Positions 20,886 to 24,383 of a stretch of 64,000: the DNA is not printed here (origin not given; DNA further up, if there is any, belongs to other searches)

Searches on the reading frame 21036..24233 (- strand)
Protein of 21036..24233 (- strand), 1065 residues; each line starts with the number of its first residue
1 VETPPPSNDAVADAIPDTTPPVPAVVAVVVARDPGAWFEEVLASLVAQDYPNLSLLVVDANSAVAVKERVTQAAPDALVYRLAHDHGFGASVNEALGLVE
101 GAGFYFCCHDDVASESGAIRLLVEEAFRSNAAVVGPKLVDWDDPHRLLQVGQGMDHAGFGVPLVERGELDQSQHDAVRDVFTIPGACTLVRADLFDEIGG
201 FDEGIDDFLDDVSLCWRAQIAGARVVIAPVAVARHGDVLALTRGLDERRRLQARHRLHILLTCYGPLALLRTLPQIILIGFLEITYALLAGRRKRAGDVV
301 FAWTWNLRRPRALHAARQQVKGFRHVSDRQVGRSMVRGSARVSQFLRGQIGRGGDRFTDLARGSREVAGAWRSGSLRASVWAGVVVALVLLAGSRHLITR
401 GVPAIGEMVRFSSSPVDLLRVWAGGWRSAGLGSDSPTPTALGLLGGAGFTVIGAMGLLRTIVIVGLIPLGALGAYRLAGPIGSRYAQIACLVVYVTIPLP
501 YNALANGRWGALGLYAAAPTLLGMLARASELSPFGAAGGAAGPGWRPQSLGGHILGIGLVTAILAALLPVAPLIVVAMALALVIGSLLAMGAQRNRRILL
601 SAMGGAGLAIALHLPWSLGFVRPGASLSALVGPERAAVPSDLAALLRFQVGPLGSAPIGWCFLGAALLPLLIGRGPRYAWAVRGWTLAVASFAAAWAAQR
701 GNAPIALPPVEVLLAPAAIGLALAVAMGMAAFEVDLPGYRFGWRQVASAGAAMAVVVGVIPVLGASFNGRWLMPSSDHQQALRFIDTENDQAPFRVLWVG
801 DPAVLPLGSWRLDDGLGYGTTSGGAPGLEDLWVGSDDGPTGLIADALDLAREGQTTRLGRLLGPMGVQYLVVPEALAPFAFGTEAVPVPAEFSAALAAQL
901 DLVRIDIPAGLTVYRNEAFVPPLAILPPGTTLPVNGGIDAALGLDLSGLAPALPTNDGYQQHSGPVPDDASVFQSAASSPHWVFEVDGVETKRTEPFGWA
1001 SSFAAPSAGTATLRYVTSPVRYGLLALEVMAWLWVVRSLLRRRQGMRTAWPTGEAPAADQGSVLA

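Call 90: search_protein_families(library=pfam, proteins=[window:21036-24233:-], max_evalue=0.00001)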
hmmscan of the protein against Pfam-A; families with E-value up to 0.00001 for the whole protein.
window:21036-24233:- (1065 aa): 2 families
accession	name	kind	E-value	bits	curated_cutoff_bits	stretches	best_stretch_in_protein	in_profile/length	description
PF13641.12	Glyco_tranf_2_3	-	1e-13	52.3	27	1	23-236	1-212/230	Glycosyltransferase like family 2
PF00535.33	Glycos_transf_2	-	1.6e-09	38.3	23.3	1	35-198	10-167/168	Glycosyl transferase family 2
